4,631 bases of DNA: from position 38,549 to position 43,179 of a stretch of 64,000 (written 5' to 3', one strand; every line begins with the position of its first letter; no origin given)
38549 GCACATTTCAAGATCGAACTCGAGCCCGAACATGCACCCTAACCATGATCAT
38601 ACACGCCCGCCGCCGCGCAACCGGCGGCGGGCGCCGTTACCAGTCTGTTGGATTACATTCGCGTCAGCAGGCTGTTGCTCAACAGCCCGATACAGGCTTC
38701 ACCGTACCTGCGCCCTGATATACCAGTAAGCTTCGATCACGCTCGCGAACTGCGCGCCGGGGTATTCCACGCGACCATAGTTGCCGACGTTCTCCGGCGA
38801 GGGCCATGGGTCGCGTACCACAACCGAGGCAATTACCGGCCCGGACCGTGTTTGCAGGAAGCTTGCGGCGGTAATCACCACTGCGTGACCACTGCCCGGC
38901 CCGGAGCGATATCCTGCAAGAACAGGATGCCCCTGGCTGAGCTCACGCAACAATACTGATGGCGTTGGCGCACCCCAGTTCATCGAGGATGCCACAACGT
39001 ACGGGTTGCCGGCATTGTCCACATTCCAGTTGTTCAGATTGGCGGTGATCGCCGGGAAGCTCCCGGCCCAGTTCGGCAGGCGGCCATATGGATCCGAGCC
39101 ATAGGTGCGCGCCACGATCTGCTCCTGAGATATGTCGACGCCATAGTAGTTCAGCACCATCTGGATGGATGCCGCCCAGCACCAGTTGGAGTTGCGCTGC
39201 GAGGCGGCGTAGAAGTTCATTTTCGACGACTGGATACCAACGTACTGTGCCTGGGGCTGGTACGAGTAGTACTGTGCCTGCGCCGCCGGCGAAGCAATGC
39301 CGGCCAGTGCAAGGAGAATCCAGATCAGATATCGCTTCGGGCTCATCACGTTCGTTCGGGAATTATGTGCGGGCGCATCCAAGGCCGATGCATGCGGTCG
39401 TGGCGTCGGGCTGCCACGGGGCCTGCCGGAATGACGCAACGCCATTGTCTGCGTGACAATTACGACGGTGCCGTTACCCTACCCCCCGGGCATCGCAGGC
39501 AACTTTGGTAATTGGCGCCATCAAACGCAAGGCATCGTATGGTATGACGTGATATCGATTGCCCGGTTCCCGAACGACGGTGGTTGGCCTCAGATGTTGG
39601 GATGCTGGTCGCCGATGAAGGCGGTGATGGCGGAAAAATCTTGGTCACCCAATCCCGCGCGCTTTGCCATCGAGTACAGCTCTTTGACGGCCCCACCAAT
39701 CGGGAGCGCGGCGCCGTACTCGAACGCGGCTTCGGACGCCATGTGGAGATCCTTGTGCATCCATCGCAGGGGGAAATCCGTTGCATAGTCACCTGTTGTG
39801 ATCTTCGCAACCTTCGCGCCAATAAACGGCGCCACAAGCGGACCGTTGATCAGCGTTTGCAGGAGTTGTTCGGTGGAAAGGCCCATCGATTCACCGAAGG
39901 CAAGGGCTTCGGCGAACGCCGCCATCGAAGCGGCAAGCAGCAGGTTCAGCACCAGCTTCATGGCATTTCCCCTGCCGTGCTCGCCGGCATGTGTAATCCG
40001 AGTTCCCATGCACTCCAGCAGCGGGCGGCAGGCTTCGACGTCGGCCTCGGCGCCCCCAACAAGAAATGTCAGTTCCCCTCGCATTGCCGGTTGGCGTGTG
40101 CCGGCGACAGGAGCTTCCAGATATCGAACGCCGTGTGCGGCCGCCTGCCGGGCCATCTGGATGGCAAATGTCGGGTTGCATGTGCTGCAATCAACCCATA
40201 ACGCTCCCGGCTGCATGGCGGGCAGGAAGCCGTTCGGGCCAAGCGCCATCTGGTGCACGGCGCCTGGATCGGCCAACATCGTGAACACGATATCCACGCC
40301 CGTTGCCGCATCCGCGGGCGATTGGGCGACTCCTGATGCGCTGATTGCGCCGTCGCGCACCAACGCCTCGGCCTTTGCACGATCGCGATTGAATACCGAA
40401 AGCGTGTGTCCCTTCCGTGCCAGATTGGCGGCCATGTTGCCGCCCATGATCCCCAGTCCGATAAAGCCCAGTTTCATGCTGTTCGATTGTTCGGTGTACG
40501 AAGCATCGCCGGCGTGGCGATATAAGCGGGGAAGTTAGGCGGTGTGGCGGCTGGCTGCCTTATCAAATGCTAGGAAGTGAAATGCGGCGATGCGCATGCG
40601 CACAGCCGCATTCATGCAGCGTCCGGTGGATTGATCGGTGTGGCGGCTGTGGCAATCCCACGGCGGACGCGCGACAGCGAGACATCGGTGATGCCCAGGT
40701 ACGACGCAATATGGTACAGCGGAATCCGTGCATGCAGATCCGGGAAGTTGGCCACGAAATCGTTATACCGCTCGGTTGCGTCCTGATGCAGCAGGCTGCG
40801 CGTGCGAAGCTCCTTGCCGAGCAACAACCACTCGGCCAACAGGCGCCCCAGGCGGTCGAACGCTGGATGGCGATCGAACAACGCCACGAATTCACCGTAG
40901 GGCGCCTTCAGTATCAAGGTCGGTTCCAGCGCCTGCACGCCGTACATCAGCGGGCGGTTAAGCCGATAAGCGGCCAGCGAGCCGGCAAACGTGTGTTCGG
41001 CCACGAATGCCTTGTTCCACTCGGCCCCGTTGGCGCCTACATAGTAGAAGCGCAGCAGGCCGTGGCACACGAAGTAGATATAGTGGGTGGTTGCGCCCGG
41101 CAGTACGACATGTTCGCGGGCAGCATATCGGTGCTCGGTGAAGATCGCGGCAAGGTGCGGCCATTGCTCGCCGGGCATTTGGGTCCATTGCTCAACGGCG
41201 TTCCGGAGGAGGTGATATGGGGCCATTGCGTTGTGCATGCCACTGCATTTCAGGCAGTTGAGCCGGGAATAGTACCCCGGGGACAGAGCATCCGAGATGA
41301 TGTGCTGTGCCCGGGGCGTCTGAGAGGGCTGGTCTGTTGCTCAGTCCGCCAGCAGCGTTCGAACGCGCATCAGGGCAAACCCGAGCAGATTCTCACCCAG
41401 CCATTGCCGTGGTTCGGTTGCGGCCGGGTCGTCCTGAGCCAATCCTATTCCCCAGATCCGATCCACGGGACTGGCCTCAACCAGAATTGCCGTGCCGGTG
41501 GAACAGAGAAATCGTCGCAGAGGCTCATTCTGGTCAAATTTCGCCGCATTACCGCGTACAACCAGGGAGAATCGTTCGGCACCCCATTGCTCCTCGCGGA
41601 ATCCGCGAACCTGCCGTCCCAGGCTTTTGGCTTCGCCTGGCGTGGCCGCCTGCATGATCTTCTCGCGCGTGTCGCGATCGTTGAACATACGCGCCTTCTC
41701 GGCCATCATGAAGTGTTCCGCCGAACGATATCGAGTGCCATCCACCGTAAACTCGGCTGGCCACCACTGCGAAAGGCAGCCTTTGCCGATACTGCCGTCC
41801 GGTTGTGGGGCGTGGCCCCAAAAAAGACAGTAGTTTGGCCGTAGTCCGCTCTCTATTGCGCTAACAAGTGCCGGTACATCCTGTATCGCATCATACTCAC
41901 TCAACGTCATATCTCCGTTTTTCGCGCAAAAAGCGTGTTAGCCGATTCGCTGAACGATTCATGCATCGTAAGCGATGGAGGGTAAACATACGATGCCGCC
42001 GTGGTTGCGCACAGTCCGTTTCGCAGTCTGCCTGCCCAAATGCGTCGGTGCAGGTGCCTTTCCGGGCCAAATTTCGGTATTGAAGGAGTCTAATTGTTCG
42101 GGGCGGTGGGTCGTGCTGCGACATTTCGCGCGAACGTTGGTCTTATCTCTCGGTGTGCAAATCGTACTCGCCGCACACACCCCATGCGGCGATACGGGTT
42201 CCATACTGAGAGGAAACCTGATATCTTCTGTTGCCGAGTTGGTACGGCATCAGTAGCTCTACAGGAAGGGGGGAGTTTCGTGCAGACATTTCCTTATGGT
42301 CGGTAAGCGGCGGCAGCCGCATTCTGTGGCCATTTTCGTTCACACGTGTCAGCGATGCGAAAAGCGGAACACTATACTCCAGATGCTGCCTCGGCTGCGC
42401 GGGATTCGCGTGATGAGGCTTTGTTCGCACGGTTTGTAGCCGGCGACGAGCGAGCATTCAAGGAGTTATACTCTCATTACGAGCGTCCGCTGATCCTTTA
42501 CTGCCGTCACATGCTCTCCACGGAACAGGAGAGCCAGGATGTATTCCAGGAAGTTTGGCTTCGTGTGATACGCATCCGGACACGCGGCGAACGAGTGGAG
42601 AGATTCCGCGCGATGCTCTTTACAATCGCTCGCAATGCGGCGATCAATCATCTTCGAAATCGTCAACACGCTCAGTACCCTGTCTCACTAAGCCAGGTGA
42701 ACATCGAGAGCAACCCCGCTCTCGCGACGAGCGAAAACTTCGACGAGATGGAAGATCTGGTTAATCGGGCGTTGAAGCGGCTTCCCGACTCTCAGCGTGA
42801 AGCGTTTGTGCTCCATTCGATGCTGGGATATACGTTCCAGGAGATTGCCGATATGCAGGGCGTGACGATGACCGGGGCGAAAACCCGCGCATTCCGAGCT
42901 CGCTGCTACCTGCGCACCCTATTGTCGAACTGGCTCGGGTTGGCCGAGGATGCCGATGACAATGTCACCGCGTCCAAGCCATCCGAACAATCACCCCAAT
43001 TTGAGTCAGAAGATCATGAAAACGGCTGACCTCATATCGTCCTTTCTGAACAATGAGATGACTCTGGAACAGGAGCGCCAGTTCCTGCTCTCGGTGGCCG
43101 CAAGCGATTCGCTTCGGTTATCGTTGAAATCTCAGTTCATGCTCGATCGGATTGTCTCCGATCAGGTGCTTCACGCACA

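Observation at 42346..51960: ECF sigma / anti-sigma / double-OmpA protein operon immediately upstream of a 1932-aa T9SS giant adhesin-like protein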

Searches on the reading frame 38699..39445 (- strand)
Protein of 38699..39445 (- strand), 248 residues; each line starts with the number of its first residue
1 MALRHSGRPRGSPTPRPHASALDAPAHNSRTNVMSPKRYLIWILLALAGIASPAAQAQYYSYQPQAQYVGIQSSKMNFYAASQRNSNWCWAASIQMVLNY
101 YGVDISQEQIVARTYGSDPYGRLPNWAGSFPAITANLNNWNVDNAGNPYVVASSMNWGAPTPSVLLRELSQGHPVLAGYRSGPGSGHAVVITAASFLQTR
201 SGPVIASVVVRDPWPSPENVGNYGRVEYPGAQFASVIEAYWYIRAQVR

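Call 7: search_protein_families(library=pfam, proteins=[window:38699-39445:-], max_evalue=0.001)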
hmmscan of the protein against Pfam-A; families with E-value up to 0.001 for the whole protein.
window:38699-39445:- (248 aa): 2 families
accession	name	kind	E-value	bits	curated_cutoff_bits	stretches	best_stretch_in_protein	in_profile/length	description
PF13529.12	Peptidase_C39_2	-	6.5e-11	43.4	24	1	81-214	6-143/143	Peptidase_C39 like family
PF12385.14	Peptidase_C70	-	1.8e-07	31.6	19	1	83-218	14-128/141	Papain-like cysteine protease AvrRpt2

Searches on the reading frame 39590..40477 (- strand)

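Call 7: search_protein_families(library=pfam, proteins=[window:39590-40477:-], max_evalue=0.001)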
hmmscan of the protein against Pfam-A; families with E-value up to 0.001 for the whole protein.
window:39590-40477:- (295 aa): 6 families
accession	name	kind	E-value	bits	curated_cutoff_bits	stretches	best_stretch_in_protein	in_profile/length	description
PF03446.21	NAD_binding_2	-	3.6e-48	164.1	21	1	2-165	1-161/161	NAD binding domain of 6-phosphogluconate dehydrogenase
PF14833.11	NAD_binding_11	-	4.8e-26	91.8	30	1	168-286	1-120/122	NAD-binding of NADP-dependent 3-hydroxyisobutyrate dehydrogenase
PF03807.23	F420_oxidored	-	3.3e-07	31.3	21.6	1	2-66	1-65/94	NADP oxidoreductase coenzyme F420-dependent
PF21761.2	RedAm-like_C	-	7.3e-05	23.5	27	1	167-288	2-125/127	NADPH-dependent reductive aminase-like, C-terminal domain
PF01488.26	Shikimate_DH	-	0.00036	21.1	24.3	1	4-70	16-85/138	Shikimate / quinate 5-dehydrogenase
PF02558.23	ApbA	-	0.00059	19.9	22.2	1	5-45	3-42/150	Ketopantoate reductase PanE/ApbA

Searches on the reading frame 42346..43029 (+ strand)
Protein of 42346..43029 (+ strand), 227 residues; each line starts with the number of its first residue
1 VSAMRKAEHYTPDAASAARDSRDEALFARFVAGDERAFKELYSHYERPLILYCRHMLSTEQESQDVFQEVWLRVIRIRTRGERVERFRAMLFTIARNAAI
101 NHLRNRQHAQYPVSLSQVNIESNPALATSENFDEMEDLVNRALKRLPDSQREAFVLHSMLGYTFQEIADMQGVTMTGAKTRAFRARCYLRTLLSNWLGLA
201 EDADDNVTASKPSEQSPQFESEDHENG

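Call 4: search_protein_families(library=pfam, proteins=[window:42346-43029:+], max_evalue=0.01)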
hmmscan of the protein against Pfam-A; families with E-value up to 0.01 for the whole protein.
window:42346-43029:+ (227 aa): 4 families
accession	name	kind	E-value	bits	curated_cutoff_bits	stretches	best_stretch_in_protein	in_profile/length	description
PF04542.20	Sigma70_r2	-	9.9e-13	48.1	24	1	41-107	1-69/71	Sigma-70 region 2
PF08281.18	Sigma70_r4_2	-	1.5e-11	44.2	25.7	1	139-186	4-51/54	Sigma-70, region 4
PF07638.17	Sigma70_ECF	-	6.1e-06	26.7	21.1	1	32-189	13-179/185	ECF sigma factor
PF04545.22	Sigma70_r4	-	0.00051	20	24.1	1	142-186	1-45/50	Sigma-70, region 4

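Call 5: search_protein_families(library=ncbifam, proteins=[window:42346-43029:+], max_evalue=0.01)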
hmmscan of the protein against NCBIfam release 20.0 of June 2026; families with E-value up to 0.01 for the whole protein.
window:42346-43029:+ (227 aa): 92 families (the best 25 are shown)
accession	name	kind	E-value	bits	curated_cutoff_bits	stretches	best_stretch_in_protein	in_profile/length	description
NF009166.1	PRK12513.1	equivalog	2.4e-32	112.2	206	1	18-195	4-188/193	RNA polymerase sigma factor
TIGR02985.1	Sig70_bacteroi1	subfamily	8.5e-26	91.1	126.4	1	37-191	2-160/162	RNA polymerase sigma-70 factor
NF058625.1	sigma_PG0214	equivalog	2.3e-24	86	130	1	35-195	3-163/170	GFO_1088 family ECF-type sigma factor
NF007225.0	PRK09643.1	equivalog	5.4e-24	85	190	1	17-197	8-186/204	RNA polymerase sigma factor SigM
TIGR02959.1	SigZ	equivalog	2e-22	79.8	168.65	1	43-208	2-163/170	RNA polymerase sigma factor SigZ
TIGR02937.1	sigma70-ECF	superfamily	3.3e-22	78.9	42.9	1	37-190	2-162/165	sigma-70 family RNA polymerase sigma factor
NF008888.0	PRK11922.1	equivalog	8.8e-22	77.9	204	1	16-200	10-203/231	RNA polymerase sigma factor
NF004113.0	PRK05602.1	equivalog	9.4e-22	77.7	208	1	11-195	20-203/211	RNA polymerase sigma factor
NF007215.0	PRK09637.1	equivalog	1.2e-20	74.3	212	1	39-211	4-172/181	RNA polymerase sigma factor SigZ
NF009171.0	PRK12518.1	equivalog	2e-20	73.4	208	1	18-194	9-185/191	RNA polymerase sigma factor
NF007223.0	PRK09641.1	equivalog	5.3e-20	72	209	1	29-194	11-185/187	RNA polymerase sigma factor SigW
NF009172.0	PRK12519.1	subfamily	8.9e-20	71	222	1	16-195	9-191/194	RNA polymerase sigma factor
TIGR02960.1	SigX5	hypoth_equivalog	9e-19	67.8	264.75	2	33-131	2-100/322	RNA polymerase sigma-70 factor, TIGR02960 family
TIGR02950.1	SigM_subfam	subfamily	9.1e-19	67.8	147.95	1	39-192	3-157/159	RNA polymerase sigma factor, SigM family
NF007222.0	PRK09640.1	equivalog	1.7e-17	63.5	194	1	34-194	24-183/188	RNA polymerase sigma factor SigX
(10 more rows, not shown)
